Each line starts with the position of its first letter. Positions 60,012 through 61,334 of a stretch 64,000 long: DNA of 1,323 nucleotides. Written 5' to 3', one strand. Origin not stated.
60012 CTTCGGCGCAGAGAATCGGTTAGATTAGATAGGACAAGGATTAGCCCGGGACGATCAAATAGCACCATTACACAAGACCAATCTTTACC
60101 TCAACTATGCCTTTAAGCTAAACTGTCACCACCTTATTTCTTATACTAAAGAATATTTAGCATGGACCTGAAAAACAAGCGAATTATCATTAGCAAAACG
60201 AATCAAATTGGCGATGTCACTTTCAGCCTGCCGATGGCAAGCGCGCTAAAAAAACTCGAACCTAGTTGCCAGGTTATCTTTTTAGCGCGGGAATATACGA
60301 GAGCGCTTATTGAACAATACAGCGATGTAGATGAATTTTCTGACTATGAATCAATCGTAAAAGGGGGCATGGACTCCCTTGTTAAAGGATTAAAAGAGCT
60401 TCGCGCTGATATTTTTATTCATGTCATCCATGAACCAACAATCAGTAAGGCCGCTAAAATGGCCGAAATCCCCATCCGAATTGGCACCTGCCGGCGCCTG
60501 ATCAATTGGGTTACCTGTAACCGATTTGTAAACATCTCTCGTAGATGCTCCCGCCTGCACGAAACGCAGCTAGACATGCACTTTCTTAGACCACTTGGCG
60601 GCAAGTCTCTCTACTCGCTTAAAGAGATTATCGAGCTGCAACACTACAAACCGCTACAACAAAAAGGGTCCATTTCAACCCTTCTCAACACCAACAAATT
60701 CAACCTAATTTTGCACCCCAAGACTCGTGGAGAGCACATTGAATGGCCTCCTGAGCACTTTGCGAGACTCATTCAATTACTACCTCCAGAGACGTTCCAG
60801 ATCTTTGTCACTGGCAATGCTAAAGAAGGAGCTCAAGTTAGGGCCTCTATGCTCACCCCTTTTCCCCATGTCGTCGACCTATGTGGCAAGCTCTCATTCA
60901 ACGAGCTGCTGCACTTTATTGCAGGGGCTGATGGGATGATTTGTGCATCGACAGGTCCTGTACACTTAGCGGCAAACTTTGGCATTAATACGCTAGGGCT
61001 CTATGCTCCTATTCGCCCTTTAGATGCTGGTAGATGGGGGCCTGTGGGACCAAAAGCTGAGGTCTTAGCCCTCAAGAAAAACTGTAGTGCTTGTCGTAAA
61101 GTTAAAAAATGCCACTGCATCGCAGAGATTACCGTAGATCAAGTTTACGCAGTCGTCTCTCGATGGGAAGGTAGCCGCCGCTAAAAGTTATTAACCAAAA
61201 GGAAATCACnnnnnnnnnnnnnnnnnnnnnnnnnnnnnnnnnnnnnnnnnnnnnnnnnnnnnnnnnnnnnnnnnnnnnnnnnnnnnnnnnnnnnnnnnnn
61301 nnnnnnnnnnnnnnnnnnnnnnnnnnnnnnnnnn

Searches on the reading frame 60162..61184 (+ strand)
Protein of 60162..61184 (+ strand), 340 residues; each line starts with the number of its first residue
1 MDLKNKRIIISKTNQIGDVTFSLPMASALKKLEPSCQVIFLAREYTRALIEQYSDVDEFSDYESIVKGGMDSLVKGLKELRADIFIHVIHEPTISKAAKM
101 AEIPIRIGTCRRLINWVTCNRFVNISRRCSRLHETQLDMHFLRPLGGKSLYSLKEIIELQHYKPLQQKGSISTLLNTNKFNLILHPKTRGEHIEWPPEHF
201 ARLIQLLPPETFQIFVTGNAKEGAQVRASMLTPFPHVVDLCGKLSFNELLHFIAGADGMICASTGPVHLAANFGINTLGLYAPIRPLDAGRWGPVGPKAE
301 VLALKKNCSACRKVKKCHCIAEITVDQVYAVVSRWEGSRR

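Call 13: search_protein_families(library=ncbifam, proteins=[window:60162-61184:+])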
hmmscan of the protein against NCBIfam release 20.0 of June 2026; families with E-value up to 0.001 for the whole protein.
window:60162-61184:+ (340 aa): 6 families
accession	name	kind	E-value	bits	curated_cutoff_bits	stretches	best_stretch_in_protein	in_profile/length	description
TIGR02195.1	heptsyl_trn_II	equivalog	1.4e-16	60.5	134.6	1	8-332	2-334/339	lipopolysaccharide heptosyltransferase II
TIGR02201.1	heptsyl_trn_III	equivalog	1.6e-15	57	170.2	1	7-296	1-298/344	putative lipopolysaccharide heptosyltransferase III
TIGR02193.1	heptsyl_trn_I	equivalog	5.3e-15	55.4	185.3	1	173-332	179-316/320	lipopolysaccharide heptosyltransferase I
NF008204.0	PRK10964.1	equivalog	2.5e-12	46.6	437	1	175-293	175-291/322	lipopolysaccharide heptosyltransferase RfaC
NF007742.0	PRK10422.1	equivalog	4.5e-10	38.9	467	1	1-282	1-289/352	lipopolysaccharide core heptosyltransferase RfaQ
NF008162.0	PRK10916.1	equivalog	4.7e-09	35.9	569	1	193-314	195-317/348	ADP-heptose--LPS heptosyltransferase RfaF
